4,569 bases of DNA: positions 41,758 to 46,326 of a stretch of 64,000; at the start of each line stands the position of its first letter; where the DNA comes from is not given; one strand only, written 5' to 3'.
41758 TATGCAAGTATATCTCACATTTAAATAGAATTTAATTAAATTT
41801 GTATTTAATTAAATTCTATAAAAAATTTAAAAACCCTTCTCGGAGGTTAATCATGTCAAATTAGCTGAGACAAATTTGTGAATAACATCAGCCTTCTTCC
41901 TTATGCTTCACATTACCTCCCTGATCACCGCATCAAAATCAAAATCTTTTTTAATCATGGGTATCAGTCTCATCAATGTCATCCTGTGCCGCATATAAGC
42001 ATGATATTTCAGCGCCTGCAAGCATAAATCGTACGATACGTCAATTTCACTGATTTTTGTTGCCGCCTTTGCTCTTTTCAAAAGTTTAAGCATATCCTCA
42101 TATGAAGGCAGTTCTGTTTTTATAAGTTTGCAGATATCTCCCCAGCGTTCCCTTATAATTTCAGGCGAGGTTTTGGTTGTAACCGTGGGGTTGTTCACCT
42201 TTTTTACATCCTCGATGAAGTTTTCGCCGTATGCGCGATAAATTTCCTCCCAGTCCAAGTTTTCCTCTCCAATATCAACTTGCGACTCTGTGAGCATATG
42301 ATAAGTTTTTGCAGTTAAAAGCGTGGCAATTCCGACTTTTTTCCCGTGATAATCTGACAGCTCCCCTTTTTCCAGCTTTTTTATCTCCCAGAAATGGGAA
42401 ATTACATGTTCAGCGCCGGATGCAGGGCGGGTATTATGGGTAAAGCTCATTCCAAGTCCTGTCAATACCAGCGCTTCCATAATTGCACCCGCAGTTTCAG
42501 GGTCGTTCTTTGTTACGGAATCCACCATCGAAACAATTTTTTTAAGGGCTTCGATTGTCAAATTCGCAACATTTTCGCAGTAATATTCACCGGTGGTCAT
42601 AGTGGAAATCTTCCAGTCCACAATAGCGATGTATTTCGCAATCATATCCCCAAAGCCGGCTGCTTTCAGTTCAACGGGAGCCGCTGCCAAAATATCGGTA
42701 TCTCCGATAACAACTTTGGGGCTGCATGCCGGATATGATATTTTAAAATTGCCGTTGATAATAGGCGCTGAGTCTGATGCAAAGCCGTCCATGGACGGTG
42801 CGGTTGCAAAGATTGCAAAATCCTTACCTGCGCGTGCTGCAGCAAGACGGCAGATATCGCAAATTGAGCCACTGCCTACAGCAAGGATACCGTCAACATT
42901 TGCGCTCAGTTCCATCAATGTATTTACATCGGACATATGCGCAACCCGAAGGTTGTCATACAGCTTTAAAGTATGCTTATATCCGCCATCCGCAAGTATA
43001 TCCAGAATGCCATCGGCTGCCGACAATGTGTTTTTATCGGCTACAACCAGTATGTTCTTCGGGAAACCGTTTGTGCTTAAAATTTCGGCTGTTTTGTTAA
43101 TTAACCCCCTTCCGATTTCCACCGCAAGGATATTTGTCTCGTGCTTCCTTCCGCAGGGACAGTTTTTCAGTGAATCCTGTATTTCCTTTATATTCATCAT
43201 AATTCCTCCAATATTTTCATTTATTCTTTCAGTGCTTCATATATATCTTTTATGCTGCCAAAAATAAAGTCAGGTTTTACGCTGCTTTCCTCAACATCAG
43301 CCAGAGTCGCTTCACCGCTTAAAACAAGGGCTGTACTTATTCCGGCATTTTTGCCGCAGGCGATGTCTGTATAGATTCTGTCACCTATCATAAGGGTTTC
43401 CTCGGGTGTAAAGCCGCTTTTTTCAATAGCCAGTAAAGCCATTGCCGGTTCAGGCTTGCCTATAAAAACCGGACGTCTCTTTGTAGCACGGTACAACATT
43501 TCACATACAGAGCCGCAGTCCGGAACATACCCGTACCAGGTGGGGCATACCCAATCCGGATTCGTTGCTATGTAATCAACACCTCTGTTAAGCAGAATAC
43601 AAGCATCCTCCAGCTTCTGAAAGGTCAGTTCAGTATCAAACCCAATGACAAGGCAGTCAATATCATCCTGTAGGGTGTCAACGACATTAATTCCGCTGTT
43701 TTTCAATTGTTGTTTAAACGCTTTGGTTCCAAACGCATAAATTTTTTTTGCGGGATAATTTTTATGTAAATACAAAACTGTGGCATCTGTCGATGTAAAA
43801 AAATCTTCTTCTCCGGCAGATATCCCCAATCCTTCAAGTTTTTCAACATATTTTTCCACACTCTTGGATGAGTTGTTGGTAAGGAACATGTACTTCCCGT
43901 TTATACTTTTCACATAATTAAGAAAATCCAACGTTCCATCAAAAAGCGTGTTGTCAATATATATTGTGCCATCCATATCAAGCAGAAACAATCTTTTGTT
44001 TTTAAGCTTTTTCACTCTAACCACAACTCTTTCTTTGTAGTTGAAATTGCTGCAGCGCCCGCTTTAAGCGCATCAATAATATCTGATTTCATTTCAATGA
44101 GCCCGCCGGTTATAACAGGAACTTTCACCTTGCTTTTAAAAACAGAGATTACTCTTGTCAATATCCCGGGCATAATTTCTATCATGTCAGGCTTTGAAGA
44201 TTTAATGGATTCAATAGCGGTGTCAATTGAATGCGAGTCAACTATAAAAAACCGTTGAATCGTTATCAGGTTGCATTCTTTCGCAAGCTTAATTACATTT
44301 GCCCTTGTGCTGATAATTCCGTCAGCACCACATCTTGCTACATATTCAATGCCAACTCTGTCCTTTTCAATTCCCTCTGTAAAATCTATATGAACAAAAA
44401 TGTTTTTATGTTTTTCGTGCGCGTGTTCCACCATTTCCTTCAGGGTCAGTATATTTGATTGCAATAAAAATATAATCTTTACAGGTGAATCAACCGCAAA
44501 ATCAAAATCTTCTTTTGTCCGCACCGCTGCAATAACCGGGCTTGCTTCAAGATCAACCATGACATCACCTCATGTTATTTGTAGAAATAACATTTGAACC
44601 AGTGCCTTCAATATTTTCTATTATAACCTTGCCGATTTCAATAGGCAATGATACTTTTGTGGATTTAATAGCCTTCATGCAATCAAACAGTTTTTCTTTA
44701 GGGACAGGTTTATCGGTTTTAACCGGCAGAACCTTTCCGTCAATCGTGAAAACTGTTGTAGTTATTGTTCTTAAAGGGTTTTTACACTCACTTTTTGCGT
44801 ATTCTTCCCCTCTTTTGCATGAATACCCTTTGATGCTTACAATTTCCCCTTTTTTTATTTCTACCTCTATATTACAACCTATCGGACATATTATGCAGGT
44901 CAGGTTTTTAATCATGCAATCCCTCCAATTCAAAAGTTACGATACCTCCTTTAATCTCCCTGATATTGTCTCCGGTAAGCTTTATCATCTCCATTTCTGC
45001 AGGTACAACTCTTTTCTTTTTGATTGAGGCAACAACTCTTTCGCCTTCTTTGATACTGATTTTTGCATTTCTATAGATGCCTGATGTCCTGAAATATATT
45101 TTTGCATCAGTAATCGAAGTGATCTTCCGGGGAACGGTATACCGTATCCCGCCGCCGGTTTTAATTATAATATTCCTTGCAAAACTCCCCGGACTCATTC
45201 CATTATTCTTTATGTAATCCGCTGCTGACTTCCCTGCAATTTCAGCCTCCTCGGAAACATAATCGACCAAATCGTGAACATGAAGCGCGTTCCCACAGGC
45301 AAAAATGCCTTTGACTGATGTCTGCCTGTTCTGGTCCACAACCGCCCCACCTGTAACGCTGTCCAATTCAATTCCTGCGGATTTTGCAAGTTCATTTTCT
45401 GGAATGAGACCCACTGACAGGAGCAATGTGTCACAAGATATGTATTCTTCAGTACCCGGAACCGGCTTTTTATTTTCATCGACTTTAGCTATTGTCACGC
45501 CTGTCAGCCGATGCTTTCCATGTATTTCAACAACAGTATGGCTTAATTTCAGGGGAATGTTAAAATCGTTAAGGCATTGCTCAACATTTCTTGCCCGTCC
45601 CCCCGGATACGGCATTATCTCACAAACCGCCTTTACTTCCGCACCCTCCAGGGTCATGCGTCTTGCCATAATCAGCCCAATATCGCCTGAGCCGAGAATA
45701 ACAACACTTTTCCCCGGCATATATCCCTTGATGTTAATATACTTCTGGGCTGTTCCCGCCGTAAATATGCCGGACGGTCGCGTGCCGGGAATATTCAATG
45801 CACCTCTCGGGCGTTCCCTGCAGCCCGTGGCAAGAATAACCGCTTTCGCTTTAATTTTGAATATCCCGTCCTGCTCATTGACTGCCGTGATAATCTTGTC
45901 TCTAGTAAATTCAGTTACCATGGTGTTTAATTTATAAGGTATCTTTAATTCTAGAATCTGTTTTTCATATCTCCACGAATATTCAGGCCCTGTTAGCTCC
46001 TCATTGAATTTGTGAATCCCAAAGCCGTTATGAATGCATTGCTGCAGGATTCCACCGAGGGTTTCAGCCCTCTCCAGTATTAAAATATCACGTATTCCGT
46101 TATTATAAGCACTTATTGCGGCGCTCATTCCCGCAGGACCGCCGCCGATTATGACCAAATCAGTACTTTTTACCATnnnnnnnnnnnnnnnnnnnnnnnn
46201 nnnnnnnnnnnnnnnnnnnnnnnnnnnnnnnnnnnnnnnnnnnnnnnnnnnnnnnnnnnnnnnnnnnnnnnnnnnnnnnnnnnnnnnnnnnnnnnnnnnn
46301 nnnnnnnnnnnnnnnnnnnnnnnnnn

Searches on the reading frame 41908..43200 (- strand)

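Call 84: search_protein_families(library=pfam, proteins=[window:41908-43200:-], max_evalue=0.001)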
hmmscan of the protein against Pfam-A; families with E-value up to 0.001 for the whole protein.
window:41908-43200:- (430 aa): 2 families
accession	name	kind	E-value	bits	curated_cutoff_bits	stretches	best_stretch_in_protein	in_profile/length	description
PF13685.12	Fe-ADH_2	-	4.7e-26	92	28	1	29-175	2-149/149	Iron-containing alcohol dehydrogenase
PF00465.25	Fe-ADH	-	4.3e-09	36.6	31.3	1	29-129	6-111/168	Iron-containing alcohol dehydrogenase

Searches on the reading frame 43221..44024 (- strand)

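Call 84: search_protein_families(library=pfam, proteins=[window:43221-44024:-], max_evalue=0.001)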
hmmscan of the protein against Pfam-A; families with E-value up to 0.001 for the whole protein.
window:43221-44024:- (267 aa): 4 families
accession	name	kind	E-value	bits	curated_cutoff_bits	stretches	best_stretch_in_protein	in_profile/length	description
PF13344.12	Hydrolase_6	-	1.2e-24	86.7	27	1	13-112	1-100/101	Haloacid dehalogenase-like hydrolase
PF13242.12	Hydrolase_like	-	1.4e-21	76.6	22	1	188-260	2-74/75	HAD-hyrolase-like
PF00702.32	Hydrolase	-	1e-14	55.8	26.4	1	11-228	2-191/191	haloacid dehalogenase-like hydrolase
PF13419.12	HAD_2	-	2e-11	44.8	23.8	1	185-234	130-178/178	Haloacid dehalogenase-like hydrolase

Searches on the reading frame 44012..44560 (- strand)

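Call 84: search_protein_families(library=pfam, proteins=[window:44012-44560:-], max_evalue=0.001)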
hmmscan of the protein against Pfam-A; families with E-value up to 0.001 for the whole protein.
window:44012-44560:- (182 aa): 1 family
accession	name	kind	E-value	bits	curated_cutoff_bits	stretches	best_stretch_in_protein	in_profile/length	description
PF04309.18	G3P_antiterm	-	3.4e-64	215.8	27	1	9-180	1-173/173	Glycerol-3-phosphate responsive antiterminator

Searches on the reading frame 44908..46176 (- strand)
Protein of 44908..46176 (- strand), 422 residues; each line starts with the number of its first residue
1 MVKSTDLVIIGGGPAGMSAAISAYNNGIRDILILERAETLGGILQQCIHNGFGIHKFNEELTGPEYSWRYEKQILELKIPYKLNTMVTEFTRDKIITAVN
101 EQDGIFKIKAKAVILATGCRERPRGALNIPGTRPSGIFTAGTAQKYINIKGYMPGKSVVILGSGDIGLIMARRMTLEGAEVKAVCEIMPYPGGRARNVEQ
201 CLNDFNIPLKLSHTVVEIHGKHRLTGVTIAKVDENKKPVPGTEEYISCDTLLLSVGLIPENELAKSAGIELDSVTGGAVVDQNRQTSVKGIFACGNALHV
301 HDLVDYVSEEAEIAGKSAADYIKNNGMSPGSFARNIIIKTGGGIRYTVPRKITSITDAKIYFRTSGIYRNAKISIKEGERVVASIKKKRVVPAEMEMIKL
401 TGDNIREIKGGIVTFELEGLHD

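Call 84: search_protein_families(library=pfam, proteins=[window:44908-46176:-], max_evalue=0.001)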
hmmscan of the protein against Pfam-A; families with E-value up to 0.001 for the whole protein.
window:44908-46176:- (422 aa): 11 families
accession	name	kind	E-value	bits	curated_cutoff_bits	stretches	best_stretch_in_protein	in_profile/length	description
PF07992.20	Pyr_redox_2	-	2.5e-35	122.8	26.1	1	6-298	2-277/291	Pyridine nucleotide-disulphide oxidoreductase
PF13738.12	Pyr_redox_3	-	3.1e-17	63.2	30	1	8-295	1-305/305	Pyridine nucleotide-disulphide oxidoreductase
PF00890.30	FAD_binding_2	-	2.5e-11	43.9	20.4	1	6-42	1-36/414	FAD binding domain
PF13450.12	NAD_binding_8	-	1.2e-08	35.5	21.9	1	9-51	1-42/68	NAD(P)-binding Rossmann-like domain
PF12831.13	FAD_oxidored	-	3.9e-08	33.4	27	1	6-44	1-38/416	FAD dependent oxidoreductase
PF03486.20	HI0933_like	-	3e-07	30.6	50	1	6-41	2-36/244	HI0933-like protein Rossmann domain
PF01266.30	DAO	-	2.6e-06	27.7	27.9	0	6-41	1-35/353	FAD dependent oxidoreductase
PF00070.33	Pyr_redox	-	3.3e-06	28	22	0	157-230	1-80/82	Pyridine nucleotide-disulphide oxidoreductase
PF01946.23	Thi4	-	9.3e-05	22.2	26.2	0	4-42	17-55/235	Thi4 family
PF01134.28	GIDA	-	0.0002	21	22.1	0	6-42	1-37/391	Glucose inhibited division protein A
PF01494.25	FAD_binding_3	-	0.0003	20.6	22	0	5-39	2-36/349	FAD binding domain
